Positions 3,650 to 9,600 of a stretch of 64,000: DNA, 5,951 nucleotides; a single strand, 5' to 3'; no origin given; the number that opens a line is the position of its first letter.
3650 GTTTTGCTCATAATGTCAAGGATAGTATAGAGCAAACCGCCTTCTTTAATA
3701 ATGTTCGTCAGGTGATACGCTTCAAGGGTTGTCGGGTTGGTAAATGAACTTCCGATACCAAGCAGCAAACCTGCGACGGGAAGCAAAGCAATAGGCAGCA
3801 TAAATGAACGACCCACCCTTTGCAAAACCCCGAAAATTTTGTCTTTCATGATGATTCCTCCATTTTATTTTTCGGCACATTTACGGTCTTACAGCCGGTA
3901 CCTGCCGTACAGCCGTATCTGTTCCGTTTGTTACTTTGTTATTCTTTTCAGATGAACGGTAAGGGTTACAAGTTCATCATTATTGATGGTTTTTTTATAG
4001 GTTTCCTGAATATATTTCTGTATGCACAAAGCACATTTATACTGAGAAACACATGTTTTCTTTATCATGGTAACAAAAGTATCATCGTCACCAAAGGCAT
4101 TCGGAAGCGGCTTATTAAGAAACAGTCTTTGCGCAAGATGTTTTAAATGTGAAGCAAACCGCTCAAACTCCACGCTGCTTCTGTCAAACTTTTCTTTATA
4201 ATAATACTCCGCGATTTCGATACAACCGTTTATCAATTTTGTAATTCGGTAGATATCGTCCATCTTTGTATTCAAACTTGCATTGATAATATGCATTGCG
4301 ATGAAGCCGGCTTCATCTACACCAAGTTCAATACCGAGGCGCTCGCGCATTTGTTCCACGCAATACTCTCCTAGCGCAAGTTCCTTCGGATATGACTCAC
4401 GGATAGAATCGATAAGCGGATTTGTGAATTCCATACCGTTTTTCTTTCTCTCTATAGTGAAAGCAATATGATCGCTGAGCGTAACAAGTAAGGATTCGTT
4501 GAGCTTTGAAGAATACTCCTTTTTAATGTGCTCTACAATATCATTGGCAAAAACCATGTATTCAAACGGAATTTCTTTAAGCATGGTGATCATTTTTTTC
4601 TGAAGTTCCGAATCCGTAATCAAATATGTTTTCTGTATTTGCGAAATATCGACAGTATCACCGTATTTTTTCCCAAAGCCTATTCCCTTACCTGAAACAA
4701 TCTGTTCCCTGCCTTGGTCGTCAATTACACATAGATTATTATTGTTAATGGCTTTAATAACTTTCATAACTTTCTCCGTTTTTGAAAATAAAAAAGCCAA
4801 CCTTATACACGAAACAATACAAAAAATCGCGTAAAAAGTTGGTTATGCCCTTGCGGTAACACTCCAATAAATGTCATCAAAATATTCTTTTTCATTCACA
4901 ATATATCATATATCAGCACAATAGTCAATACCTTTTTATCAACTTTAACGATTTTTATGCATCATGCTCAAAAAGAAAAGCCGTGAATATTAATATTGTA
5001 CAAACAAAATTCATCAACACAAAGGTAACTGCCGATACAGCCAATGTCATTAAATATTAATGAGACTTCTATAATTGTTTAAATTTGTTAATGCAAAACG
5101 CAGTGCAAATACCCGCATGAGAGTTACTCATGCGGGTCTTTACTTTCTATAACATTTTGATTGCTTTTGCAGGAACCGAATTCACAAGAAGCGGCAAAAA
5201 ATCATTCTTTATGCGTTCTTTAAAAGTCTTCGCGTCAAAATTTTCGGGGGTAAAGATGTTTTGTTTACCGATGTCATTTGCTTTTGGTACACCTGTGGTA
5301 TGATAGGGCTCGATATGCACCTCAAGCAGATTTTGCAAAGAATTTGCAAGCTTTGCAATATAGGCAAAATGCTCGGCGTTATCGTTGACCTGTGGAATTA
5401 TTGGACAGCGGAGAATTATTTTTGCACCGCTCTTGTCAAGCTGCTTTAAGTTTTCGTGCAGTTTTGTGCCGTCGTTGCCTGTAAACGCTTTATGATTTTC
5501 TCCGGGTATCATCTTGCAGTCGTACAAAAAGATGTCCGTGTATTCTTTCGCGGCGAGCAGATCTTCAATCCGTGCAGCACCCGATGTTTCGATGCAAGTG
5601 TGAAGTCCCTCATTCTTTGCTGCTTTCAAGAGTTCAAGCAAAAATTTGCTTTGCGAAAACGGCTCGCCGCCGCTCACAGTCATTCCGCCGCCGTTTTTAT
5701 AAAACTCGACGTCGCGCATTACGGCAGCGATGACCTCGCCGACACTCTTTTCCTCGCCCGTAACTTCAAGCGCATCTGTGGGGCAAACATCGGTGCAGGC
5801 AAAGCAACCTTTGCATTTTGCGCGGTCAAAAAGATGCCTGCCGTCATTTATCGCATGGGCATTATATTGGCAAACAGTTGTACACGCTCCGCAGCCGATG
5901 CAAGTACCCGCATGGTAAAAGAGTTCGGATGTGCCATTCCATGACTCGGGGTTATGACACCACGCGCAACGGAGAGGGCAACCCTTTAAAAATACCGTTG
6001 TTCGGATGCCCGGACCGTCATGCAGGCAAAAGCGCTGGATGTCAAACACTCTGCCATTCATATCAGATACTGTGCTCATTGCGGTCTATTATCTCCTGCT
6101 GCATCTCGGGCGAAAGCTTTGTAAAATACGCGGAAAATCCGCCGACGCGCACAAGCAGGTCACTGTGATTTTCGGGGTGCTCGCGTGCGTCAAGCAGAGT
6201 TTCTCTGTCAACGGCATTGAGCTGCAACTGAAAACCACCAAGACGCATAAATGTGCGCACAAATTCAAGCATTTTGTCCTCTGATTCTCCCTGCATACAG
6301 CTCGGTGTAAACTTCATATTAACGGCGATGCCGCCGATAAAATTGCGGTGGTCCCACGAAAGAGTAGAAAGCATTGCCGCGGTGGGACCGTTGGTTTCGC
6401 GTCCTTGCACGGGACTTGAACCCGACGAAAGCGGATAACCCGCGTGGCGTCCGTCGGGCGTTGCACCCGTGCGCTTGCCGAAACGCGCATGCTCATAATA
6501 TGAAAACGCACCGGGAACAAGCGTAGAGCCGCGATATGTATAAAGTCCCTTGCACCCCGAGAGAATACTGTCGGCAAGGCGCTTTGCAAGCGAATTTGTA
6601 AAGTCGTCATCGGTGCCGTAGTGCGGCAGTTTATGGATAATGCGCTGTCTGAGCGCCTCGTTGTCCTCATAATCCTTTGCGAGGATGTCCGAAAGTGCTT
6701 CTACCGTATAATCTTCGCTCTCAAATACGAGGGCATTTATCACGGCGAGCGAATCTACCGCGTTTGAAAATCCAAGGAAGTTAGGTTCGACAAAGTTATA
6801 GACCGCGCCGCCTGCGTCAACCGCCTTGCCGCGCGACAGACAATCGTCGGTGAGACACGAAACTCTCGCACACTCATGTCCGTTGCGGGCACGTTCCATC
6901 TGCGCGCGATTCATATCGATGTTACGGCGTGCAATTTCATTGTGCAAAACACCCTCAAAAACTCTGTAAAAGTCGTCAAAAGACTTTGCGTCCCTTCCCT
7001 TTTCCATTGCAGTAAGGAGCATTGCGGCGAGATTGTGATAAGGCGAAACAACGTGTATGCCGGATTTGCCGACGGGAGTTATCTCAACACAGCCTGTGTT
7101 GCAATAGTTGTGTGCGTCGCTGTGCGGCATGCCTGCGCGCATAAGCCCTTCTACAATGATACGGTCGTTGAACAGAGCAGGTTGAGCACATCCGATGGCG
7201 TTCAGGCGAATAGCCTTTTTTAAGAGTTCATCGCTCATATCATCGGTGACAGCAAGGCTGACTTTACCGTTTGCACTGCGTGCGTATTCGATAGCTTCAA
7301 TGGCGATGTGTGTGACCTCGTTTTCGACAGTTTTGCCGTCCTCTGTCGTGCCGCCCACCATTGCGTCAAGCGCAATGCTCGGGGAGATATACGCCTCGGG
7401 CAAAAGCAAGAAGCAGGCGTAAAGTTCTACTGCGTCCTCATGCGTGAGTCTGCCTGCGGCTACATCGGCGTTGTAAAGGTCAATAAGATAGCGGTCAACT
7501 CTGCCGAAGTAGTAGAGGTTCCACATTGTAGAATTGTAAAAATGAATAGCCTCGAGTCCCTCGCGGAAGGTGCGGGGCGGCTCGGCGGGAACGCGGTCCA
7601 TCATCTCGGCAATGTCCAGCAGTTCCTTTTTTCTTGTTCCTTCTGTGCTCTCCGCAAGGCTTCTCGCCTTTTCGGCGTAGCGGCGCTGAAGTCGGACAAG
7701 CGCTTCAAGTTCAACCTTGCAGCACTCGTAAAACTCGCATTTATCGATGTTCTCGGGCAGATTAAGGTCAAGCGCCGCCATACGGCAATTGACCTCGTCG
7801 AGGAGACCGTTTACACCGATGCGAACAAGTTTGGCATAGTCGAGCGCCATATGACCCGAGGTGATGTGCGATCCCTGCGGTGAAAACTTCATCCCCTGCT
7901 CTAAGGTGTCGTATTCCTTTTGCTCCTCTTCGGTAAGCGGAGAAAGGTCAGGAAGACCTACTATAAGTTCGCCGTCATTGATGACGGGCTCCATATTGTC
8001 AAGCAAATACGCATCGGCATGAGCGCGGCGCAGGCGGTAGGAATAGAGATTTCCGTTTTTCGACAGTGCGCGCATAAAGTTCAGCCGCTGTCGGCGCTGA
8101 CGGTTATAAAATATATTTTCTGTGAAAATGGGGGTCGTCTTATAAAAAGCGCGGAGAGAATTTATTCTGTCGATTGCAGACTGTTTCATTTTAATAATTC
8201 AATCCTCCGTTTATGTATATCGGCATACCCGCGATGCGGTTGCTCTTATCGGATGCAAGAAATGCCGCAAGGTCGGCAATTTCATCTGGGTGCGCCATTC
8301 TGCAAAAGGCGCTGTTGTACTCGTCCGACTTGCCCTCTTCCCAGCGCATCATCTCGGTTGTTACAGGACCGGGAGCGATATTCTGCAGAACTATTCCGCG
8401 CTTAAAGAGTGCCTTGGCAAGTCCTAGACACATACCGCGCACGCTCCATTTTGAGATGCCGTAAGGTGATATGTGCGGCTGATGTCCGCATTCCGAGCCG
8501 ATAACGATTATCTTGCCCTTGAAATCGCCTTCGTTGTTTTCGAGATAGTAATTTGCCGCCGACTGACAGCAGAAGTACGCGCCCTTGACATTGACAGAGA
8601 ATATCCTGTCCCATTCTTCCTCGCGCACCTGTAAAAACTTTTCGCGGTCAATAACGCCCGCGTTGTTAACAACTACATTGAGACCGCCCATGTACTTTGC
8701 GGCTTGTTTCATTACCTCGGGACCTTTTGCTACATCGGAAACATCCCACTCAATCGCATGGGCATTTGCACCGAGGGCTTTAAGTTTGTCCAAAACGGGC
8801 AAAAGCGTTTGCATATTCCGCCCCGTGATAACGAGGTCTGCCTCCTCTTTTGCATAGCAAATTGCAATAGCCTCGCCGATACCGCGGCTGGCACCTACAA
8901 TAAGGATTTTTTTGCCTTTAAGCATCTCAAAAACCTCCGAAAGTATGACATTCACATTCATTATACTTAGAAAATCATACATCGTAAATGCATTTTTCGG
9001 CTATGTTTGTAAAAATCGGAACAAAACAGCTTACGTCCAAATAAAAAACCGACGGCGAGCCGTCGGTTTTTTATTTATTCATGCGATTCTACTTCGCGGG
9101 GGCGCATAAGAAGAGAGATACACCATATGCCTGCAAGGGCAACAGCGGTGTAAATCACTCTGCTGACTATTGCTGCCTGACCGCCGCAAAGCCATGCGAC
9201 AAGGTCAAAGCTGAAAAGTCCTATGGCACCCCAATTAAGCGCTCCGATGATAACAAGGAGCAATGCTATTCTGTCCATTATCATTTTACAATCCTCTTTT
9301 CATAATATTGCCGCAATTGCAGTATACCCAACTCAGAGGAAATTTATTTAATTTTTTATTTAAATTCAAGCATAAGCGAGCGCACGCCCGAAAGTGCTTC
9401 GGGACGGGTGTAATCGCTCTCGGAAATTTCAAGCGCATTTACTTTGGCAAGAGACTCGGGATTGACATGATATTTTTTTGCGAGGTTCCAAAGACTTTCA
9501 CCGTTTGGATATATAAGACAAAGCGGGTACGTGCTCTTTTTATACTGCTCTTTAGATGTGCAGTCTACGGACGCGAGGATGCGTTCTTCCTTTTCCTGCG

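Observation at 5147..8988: Compact SDR / short glycyl-radical enzyme / activase operon of unknown chemistry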

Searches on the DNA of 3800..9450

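Call 76: search_rna_families(source=window, start=3800, end=9450, threshold=evalue, max_evalue=1)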
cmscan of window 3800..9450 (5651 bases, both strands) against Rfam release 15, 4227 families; matches with E-value up to 1: 4.
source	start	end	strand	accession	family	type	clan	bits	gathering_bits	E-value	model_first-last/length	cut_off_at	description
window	8980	9076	+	RF02432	SpF25_sRNA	Gene; sRNA;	-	31.6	48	0.03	1-102/102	no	Streptococcus sRNA SpF25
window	9011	9079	-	RF02351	psRNA14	Gene; sRNA;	-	31.4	60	0.023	1-84/84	no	Proteobacteria sRNA psRNA14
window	9036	9116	+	RF02351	psRNA14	Gene; sRNA;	-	31.3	60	0.024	1-84/84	no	Proteobacteria sRNA psRNA14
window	9011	9078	+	RF02074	STnc240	Gene; sRNA;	-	28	55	0.47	1-77/77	no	Enterobacterial sRNA STnc240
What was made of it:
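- Tried and rejected: Rfam gave only sub-threshold, terminator-like hits (call 76).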

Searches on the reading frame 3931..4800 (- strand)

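Call 6: search_protein_families(library=ncbifam, proteins=[window:3931-4800:-], max_evalue=0.00001)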
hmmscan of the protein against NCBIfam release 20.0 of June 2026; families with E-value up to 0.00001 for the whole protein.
window:3931-4800:- (289 aa): 4 families
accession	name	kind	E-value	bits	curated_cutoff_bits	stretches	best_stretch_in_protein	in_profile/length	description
NF046042.1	LicT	equivalog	1.2e-87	293.6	300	1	12-287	1-273/273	BglG family transcription antiterminator LicT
NF047357.1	antiterm_GlcT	equivalog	2e-65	220.8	320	1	13-287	2-272/272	glucose PTS transporter transcription antiterminator GlcT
NF007295.0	PRK09772.1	equivalog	1.2e-52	179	322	1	12-289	3-276/278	transcriptional antiterminator BglG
NF041678.1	trans_antitermLacT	equivalog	9.8e-28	97.4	500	1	12-287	2-277/286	transcription antiterminator LacT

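Call 7: search_protein_families(library=pfam, proteins=[window:3931-4800:-], max_evalue=0.001)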
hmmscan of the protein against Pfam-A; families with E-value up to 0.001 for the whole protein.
window:3931-4800:- (289 aa): 2 families
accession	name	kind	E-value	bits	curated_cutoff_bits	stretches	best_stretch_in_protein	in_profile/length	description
PF00874.25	PRD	-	5.1e-32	110.5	23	2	87-174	2-90/90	PRD domain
PF03123.20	CAT_RBD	-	2e-19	69.7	25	1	12-67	1-56/57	CAT RNA binding domain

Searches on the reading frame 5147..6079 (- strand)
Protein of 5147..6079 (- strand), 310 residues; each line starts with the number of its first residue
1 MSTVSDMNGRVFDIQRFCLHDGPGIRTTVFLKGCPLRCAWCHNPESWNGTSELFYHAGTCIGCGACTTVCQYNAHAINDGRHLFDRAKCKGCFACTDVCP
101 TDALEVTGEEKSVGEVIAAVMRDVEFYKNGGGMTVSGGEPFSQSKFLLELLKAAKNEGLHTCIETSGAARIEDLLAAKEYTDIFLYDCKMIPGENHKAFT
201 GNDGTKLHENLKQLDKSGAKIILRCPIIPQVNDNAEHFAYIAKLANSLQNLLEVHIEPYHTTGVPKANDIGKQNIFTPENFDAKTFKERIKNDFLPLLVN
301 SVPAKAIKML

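Call 6: search_protein_families(library=ncbifam, proteins=[window:5147-6079:-], max_evalue=0.00001)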
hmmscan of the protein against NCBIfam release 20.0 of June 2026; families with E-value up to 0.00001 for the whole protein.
window:5147-6079:- (310 aa): 39 families (the best 25 are shown)
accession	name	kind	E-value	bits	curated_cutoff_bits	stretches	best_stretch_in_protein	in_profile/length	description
TIGR02494.1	PFLE_PFLC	subfamily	5.3e-95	318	174.35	1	11-290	1-285/293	glycyl-radical enzyme activating protein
NF043069.1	T4HPD_activ_SAM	equivalog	5.1e-87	292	425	1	10-280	3-274/299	trans-4-hydroxy-L-proline dehydratase activase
NF048010.1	SfplDhtActHpsHDes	equivalog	8.8e-85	284.1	430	1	7-287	4-292/298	(2S)-3-sulfopropanediol dehydratase activating enzyme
TIGR04395.1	cutC_activ_rSAM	equivalog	1.9e-77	260.6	360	1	8-274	4-277/309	choline TMA-lyase-activating enzyme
NF033719.1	ind_deCO2_activ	equivalog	2.2e-76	257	425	1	9-274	1-273/302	indoleacetate decarboxylase activase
NF048008.1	SfplDhtActHpfHKleb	equivalog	4.9e-73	246.1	500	1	11-291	2-290/308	(2S)-3-sulfopropanediol dehydratase activating enzyme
NF033717.2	HPDL_rSAM_activ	equivalog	5.8e-71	239.3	420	1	7-281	2-283/311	4-hydroxyphenylacetate decarboxylase activase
TIGR04003.1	rSAM_BssD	equivalog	5.9e-65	219.5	496.45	1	12-277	4-277/314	[benzylsuccinate synthase]-activating enzyme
NF007483.0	PRK10076.1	equivalog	3.7e-51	174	326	2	87-287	74-278/292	[formate-C-acetyltransferase]-activating enzyme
TIGR02493.1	PFLA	equivalog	9.7e-50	169.1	231.75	2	91-274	24-212/235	pyruvate formate-lyase-activating protein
TIGR04041.1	activase_YjjW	hypoth_equivalog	2.5e-48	164.9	250.2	1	11-268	4-247/276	YjjW family glycine radical enzyme activase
NF008356.0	PRK11145.1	equivalog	6.8e-36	123.8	375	2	90-290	28-233/246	pyruvate formate lyase 1-activating protein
TIGR02495.1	NrdG2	equivalog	2.4e-16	59.7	131.15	2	106-245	42-180/193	anaerobic ribonucleoside-triphosphate reductase activating protein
TIGR02491.1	NrdG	equivalog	6e-14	52.2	126.1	1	12-49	3-40/154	anaerobic ribonucleoside-triphosphate reductase activating protein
TIGR04349.1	rSAM_QueE_gams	hypoth_equivalog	3.8e-11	43.1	300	1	91-173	28-104/210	7-carboxy-7-deazaguanine synthase QueE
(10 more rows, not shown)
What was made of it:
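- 5147..6079 (-): Radical-SAM activase, 310 aa. TIGR02494 at 318 bits against a cut-off of 174 (call 6).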

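Call 7: search_protein_families(library=pfam, proteins=[window:5147-6079:-], max_evalue=0.001)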
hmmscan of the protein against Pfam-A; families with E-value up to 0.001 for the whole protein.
window:5147-6079:- (310 aa): 12 families
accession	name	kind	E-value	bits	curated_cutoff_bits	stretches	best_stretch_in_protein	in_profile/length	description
PF13353.11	Fer4_12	-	2.4e-16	60.7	22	2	87-177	17-100/137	4Fe-4S single cluster domain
PF04055.27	Radical_SAM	-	3.5e-11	44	29.5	1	30-235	3-158/166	Radical SAM superfamily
PF00037.32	Fer4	-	2e-10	40.5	21.1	2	84-105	3-24/24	4Fe-4S binding domain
PF12838.12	Fer4_7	-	4.1e-09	37.2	27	1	88-115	1-28/52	4Fe-4S dicluster domain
PF13237.11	Fer4_10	-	4.3e-09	36.6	25.5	2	55-100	4-53/53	4Fe-4S dicluster domain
PF12837.12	Fer4_6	-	4.5e-09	36.3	25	1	84-104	4-24/24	4Fe-4S binding domain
PF12797.12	Fer4_2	-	8.1e-09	35.3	24.5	2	82-101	3-22/22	4Fe-4S binding domain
PF14697.11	Fer4_21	-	2.7e-08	34.3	35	1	58-105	6-58/59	4Fe-4S dicluster domain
PF13187.11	Fer4_9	-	7.1e-07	29.6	27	1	60-103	2-51/52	4Fe-4S dicluster domain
PF13534.11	Fer4_17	-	1.6e-06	29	22.2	0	60-78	2-19/61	4Fe-4S dicluster domain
PF13484.11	Fer4_16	-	1.7e-05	25.9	30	1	88-109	1-21/66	4Fe-4S double cluster binding domain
PF12800.12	Fer4_4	-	8.5e-05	23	24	0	59-72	3-16/17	4Fe-4S binding domain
